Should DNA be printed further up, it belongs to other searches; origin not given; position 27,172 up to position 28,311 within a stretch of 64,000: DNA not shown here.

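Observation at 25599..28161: HpcH/HpaI-type aldolase plus Ldh_2-family 2-oxoacid dehydrogenase embedded in a capsule operon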

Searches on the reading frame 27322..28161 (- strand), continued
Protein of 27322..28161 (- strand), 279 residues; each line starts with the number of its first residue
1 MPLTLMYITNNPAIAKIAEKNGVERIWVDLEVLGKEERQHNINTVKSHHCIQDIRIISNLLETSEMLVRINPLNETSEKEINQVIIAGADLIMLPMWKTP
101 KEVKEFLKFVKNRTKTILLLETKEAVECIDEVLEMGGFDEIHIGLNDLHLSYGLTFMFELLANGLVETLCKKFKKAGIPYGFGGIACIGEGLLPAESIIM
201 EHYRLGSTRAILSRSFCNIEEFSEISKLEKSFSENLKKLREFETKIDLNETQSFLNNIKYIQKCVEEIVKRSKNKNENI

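Call 27: search_protein_families(library=pfam, proteins=[P0121, P0124, P0123, P0127, P0129, P0133, P0139, P0149, P0154, P0173], max_evalue=0.001)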
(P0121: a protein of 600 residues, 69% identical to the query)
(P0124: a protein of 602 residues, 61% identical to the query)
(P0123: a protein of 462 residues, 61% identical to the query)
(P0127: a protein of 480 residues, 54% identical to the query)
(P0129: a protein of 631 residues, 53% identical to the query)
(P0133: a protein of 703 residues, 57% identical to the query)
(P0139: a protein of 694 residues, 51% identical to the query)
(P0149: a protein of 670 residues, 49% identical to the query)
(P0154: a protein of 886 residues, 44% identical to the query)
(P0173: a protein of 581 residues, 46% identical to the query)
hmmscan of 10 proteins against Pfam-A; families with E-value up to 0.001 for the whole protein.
P0121 (600 aa): 3 families
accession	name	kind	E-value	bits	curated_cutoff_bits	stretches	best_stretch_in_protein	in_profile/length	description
PF03328.21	HpcH_HpaI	-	2.1e-09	37.5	25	1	331-476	8-160/221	HpcH/HpaI aldolase/citrate lyase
PF01729.25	QRPTase_C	-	0.00063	20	23.1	0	395-441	85-129/169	Quinolinate phosphoribosyl transferase, C-terminal domain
PF13727.12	CoA_binding_3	-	0.00084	19.8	25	1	115-249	45-164/175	CoA-binding domain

P0124 (602 aa): 2 families
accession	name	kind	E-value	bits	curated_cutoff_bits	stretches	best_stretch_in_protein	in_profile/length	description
PF13727.12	CoA_binding_3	-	3.2e-12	47.2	25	1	78-233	9-154/175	CoA-binding domain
PF03328.21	HpcH_HpaI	-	5.2e-09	36.1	25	1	328-477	4-161/221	HpcH/HpaI aldolase/citrate lyase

P0123 (462 aa): 1 family
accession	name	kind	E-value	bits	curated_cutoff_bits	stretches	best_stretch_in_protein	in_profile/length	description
PF03328.21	HpcH_HpaI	-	1.7e-09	37.7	25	1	197-338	13-161/221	HpcH/HpaI aldolase/citrate lyase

P0127 (480 aa): 2 families
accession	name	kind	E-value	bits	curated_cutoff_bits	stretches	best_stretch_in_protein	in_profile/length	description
PF02397.22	Bac_transf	-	1.2e-68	230.6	27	1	12-191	1-179/179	Bacterial sugar transferase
PF03328.21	HpcH_HpaI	-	7.6e-13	48.7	25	1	213-357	8-159/221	HpcH/HpaI aldolase/citrate lyase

P0129 (631 aa): 2 families
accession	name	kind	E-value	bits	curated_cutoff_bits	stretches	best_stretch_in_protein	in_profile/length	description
PF02615.19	Ldh_2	-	6e-107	358.1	38.8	1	290-619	1-333/333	Malate/L-lactate dehydrogenase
PF03328.21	HpcH_HpaI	-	1.8e-12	47.5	25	1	10-153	9-159/221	HpcH/HpaI aldolase/citrate lyase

P0133 (703 aa): 3 families
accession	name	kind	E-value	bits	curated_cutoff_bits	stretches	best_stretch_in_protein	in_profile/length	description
PF02784.22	Orn_Arg_deC_N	-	5.8e-19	68.9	23.4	1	331-568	9-246/247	Pyridoxal-dependent decarboxylase, pyridoxal binding domain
PF00278.28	Orn_DAP_Arg_deC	-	2.1e-05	25.2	23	1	438-657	5-95/95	Pyridoxal-dependent decarboxylase, C-terminal sheet domain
PF25509.1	DUF7916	-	2.9e-05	23.7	27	1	41-108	142-207/296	Domain of unknown function (DUF7916)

P0139 (694 aa): 3 families
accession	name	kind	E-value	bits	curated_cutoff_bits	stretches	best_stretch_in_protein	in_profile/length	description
PF02784.22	Orn_Arg_deC_N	-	1.5e-26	93.8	23.4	1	324-561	8-246/247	Pyridoxal-dependent decarboxylase, pyridoxal binding domain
PF03328.21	HpcH_HpaI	-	2.7e-11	43.6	25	1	10-153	9-159/221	HpcH/HpaI aldolase/citrate lyase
PF00278.28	Orn_DAP_Arg_deC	-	0.00048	20.8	23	1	564-651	7-95/95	Pyridoxal-dependent decarboxylase, C-terminal sheet domain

P0149 (670 aa): 8 families
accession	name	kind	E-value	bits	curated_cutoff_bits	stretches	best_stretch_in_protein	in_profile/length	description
PF00534.26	Glycos_transf_1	-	6.2e-40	137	26.4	1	193-362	2-171/172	Glycosyl transferases group 1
PF13692.12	Glyco_trans_1_4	-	3.4e-33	115.3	27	1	208-349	3-142/142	Glycosyl transferases group 1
PF03328.21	HpcH_HpaI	-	5.4e-11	42.6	25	1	401-543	11-160/221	HpcH/HpaI aldolase/citrate lyase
PF13579.12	Glyco_trans_4_4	-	1.4e-10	42.2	29.7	1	22-167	8-151/158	Glycosyl transferase 4-like domain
PF13439.12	Glyco_transf_4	-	5.9e-10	39.9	28.5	1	23-171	10-162/170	Glycosyltransferase Family 4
PF13477.12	Glyco_trans_4_2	-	8.5e-09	36.1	23.4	1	7-148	2-137/139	Glycosyl transferase 4-like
PF20706.3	GT4-conflict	-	5.2e-08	32.7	26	1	211-325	202-323/385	Family 4 Glycosyltransferase in conflict systems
PF13524.12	Glyco_trans_1_2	-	3.3e-06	27.6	25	1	228-365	6-130/144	Glycosyl transferase-like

P0154 (886 aa): 9 families
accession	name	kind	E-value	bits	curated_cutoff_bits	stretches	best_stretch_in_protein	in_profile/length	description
PF02397.22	Bac_transf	-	2.2e-55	187.4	27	1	29-206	1-177/179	Bacterial sugar transferase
PF00534.26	Glycos_transf_1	-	2.4e-37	128.6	26.4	1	413-581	2-170/172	Glycosyl transferases group 1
PF13692.12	Glyco_trans_1_4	-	1.1e-29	103.9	27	1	427-569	2-142/142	Glycosyl transferases group 1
PF13439.12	Glyco_transf_4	-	2.3e-12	47.7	28.5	1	241-392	8-163/170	Glycosyltransferase Family 4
PF13579.12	Glyco_trans_4_4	-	5.5e-12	46.7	29.7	1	240-392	6-156/158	Glycosyl transferase 4-like domain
PF13477.12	Glyco_trans_4_2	-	9.3e-10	39.2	23.4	1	233-370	5-139/139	Glycosyl transferase 4-like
PF03328.21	HpcH_HpaI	-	6.7e-07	29.2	25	1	627-760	17-157/221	HpcH/HpaI aldolase/citrate lyase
PF20706.3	GT4-conflict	-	9e-06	25.3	26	1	430-575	201-349/385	Family 4 Glycosyltransferase in conflict systems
PF13524.12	Glyco_trans_1_2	-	9.6e-05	22.8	25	1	478-586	23-131/144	Glycosyl transferase-like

P0173 (581 aa): 7 families
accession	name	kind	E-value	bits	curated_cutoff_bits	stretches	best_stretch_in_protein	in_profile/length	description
PF02826.25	2-Hacid_dh_C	-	6.2e-48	163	25.1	1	383-555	2-177/178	D-isomer specific 2-hydroxyacid dehydrogenase, NAD binding domain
PF03328.21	HpcH_HpaI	-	2.4e-18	66.7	25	1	10-153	10-160/221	HpcH/HpaI aldolase/citrate lyase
PF07991.19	KARI_N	-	1.3e-07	31.8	20.6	1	413-515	2-104/165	Acetohydroxy acid isomeroreductase, NADPH-binding domain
PF03446.21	NAD_binding_2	-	1.8e-06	28.5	21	1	420-525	4-113/161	NAD binding domain of 6-phosphogluconate dehydrogenase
PF00670.27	AdoHcyase_NAD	-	2.4e-06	28.2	27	1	413-505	21-110/162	S-adenosyl-L-homocysteine hydrolase, NAD binding domain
PF01488.26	Shikimate_DH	-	1.8e-05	25.3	24.3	1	410-496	7-99/138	Shikimate / quinate 5-dehydrogenase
PF08245.18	Mur_ligase_M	-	0.00097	19.6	24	0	222-291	92-162/200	Mur ligase middle domain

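Call 31: fold_search(model_id=the predicted structure, library=pdb)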
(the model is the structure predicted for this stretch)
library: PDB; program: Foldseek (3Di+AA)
matches with E <= 10: 1728; with E <= 0.001: 813
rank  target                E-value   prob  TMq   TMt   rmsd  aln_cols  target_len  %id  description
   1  3qz6                  1.9e-10  1.00  0.61  0.65   6.0       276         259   16  The crystal structure of HpcH/HpaI aldolase from Desulfitobacterium hafniense DCB-2 (released 2011-03-16)
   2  4mf4_A                3.2e-10  1.00  0.60  0.64   5.7       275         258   15  Crystal structure of a HpcH/Hpal aldolase/citrate lyase family protein from Burkholderia cenocepacia J2315 (released 2013-09-04)
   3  4mf4_E                5.1e-10  1.00  0.58  0.63   6.1       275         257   15  Crystal structure of a HpcH/Hpal aldolase/citrate lyase family protein from Burkholderia cenocepacia J2315 (released 2013-09-04)
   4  7eth_A                5.1e-10  1.00  0.56  0.62   6.4       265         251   17  Crystal structure of AbHpaI-Zn-pyruvate-propionaldehyde complex, Class II aldolase, HpaI from Acinetobacter baumannii (released 2021-11-03)
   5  7et8_A                9.7e-10  1.00  0.57  0.63   4.1       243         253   18  Crystal structure of thermostable AbHpaI, a class II metal dependent pyruvate aldolase, HpaI from Acinetobacter bauman (released 2021-11-03)
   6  2vws_A                1.0e-09  1.00  0.59  0.64   2.9       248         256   18  Crystal structure of YfaU, a metal ion dependent class II aldolase from Escherichia coli K12 (released 2008-09-09)
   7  7et9_A                1.5e-09  1.00  0.57  0.62   4.1       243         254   17  Crystal structure of AbHpaI-Zn-pyruvate complex, Class II aldolase, HpaI from Acinetobacter baumannii (released 2021-11-03)
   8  6tth_A                1.7e-09  1.00  0.60  0.43   7.6       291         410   14  PKM2 in complex with L-threonine (released 2020-01-15)
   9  2v5j_B                1.8e-09  1.00  0.61  0.65   2.2       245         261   15  Apo Class II aldolase HpcH (released 2007-10-02)
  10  7ueh_E                1.9e-09  1.00  0.61  0.46   7.4       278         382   12  Pyruvate kinase from Zymomonas mobilis (released 2023-03-29)
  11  4b5w_F                2.2e-09  1.00  0.60  0.65   3.3       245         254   15  Crystal structures of divalent metal dependent pyruvate aldolase R70A mutant, HpaI, in complex with pyruvate (released 2012-08-29)
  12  4b5w_A                2.2e-09  1.00  0.60  0.65   3.3       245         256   15  Crystal structures of divalent metal dependent pyruvate aldolase R70A mutant, HpaI, in complex with pyruvate (released 2012-08-29)
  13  4b5w_B                3.3e-09  1.00  0.60  0.66   3.3       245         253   15  Crystal structures of divalent metal dependent pyruvate aldolase R70A mutant, HpaI, in complex with pyruvate (released 2012-08-29)
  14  2v5k_A                3.5e-09  1.00  0.60  0.65   2.8       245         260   15  Class II aldolase HpcH - magnesium - oxamate complex (released 2007-10-02)
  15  6gg4_C                3.7e-09  1.00  0.59  0.42   6.3       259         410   15  Crystal structure of M2 PYK in complex with Phenyalanine. (released 2018-05-23)
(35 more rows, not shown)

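Call 32: find_related_loci(query=A1, collection=genome_contigs, flank=10000)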
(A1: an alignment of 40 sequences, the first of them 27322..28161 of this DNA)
Query A1 (279 aa) in genome_contigs; peptide patterns used: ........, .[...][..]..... (x = any residue, [..] = any of these).
599 stretches matched a pattern (row limit reached: there are more); 560 encode a relative of the query (tblastn E <= 1e-3); the best 80 are kept; 80 distinct loci.
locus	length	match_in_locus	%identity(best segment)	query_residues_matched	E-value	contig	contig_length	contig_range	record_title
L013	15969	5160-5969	66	1-270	2e-122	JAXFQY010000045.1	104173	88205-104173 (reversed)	MAG: Eubacteriales bacterium isolate SUG2853 k141_3661128, whole genome shotgun sequence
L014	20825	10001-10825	66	1-275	8e-122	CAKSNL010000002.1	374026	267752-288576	MAG: uncultured Clostridia bacterium isolate REFINED_METABAT215_TOP10_CONTIGS_1500_ASSEMBLY_K77_MERGED__Hadza_PheChl_Fib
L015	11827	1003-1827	65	1-275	5e-121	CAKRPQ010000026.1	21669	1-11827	MAG: uncultured Eubacteriales bacterium isolate REFINED_METABAT215_TOP10_CONTIGS_1500_ASSEMBLY_K77_MERGED__Hadza_MoBio_h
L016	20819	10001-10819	66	1-273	3e-119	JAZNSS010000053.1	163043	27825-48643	MAG: Christensenellaceae bacterium isolate T1900044807_TS20190273.MAGScoT_cleanbin_000012 SGB_2764_k141_2540675, whole g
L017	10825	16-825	67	1-270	5e-119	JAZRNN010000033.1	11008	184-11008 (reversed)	MAG: Clostridia bacterium isolate T1900045408_YK20190098.MAGScoT_cleanbin_000003 SGB_7000_k141_803002, whole genome shot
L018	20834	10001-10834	64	1-278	1e-118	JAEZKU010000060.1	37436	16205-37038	MAG: Bacillota bacterium isolate OH_CDB_43 k127_2394127, whole genome shotgun sequence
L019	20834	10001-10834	65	1-278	1e-118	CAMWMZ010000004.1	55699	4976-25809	MAG TPA_asm: uncultured Clostridia bacterium isolate SRR14411251_bin.15_metawrap_v1.3_MAG genome assembly, contig: NODE.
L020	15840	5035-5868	65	1-278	1e-118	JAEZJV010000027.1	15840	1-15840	MAG: Bacillota bacterium isolate OH_CDB_250 k127_2528681, whole genome shotgun sequence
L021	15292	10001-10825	63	1-275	2e-118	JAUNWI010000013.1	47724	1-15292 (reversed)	MAG: Phascolarctobacterium sp. isolate S8M_St_57 NODE_159_length_47724_cov_31.345046, whole genome shotgun sequence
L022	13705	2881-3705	67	1-275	4e-118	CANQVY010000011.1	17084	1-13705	MAG: uncultured Bacilli bacterium isolate Lapin-014__bin4 genome assembly, contig: Lapin-014__NODE_2780_length_17084_cov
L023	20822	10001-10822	64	1-274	1e-117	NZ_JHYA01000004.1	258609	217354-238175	Anaerovibrio lipolyticus LB2005 T355DRAFT_scaffold00004.4_C, whole genome shotgun sequence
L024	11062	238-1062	65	1-275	2e-117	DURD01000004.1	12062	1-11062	MAG TPA_asm: Erysipelotrichaceae bacterium isolate AS08sgBPME_6 13222_AS08, whole genome shotgun sequence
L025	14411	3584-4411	64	1-276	2e-117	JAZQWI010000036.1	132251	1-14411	MAG: Faecousia sp. isolate T1900045166_TC20190160.MAGScoT_cleanbin_000016 SGB_5143_k141_1392158, whole genome shotgun se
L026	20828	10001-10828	64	3-278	7e-117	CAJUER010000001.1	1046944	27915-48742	MAG TPA_asm: uncultured Christensenella sp. isolate MGBC128313 genome assembly, contig: MGBC128313.1, whole genome shotg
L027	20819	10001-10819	66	1-273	1e-116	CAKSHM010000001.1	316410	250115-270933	MAG: uncultured Eubacteriales bacterium isolate REFINED_METABAT215_TOP10_CONTIGS_1500_ASSEMBLY_K77_MERGED__Hadza_MoBio_h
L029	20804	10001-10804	65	3-270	5e-116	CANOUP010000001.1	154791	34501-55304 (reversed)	MAG TPA_asm: uncultured Clostridia bacterium isolate SRR15604581_bin.35_metawrap_v1.3_MAG genome assembly, contig: NODE.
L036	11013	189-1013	63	1-276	3e-115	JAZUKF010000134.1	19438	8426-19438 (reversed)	MAG: Acutalibacteraceae bacterium isolate T1900045249_TH20190019.MAGScoT_cleanbin_000034 SGB_5732_k141_5284619, whole ge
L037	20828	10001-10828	62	1-276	3e-115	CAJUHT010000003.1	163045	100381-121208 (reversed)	MAG TPA_asm: uncultured Christensenella sp. isolate MGBC128948 genome assembly, contig: MGBC128948.3, whole genome shotg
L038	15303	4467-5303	66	1-279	2e-115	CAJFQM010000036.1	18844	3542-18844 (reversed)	uncultured Clostridia bacterium isolate Chicken_15_mag_29 genome assembly, contig: MAGpy_11413_15_idba_bin_29_fascaffold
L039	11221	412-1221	61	1-270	5e-115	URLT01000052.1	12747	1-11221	uncultured Clostridiales bacterium isolate UMGS1116 genome assembly, contig: NODE_576_length_12747_cov_5.02521, whole ge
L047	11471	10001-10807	63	1-269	3e-113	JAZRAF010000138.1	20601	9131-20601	MAG: Eubacteriales bacterium isolate T1900045144_TC20190138.MAGScoT_cleanbin_000020 SGB_4933_k141_2235023, whole genome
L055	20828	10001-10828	61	1-276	4e-112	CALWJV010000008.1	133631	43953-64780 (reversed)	MAG: uncultured Clostridia bacterium isolate E08__bin245 genome assembly, contig: E08__k127_1728142, whole genome shotgu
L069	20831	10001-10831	62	2-278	1e-110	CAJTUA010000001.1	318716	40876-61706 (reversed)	MAG TPA_asm: uncultured Lachnospiraceae bacterium isolate MGBC105279 genome assembly, contig: MGBC105279.1, whole genome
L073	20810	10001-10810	63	1-270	5e-110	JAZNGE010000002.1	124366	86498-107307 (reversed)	MAG: Eubacteriales bacterium isolate T1900044708_TS20190174.MAGScoT_cleanbin_000025 SGB_1822_k141_1255768, whole genome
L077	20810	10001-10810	61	2-271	8e-110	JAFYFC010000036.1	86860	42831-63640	MAG: Clostridia bacterium isolate RGIG7033 Sheep_Rumen.Co__c3167436, whole genome shotgun sequence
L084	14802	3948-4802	59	1-279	1e-108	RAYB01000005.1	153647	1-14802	Bacterium 1XD21-70 strain 1XD21-70 Scaffold5_1, whole genome shotgun sequence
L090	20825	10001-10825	59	1-275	1e-107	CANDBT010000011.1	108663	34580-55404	MAG TPA_asm: uncultured bacterium isolate ERR6760060_bin.77_metawrap_v1.3_MAG genome assembly, contig: ERZ12802922.167,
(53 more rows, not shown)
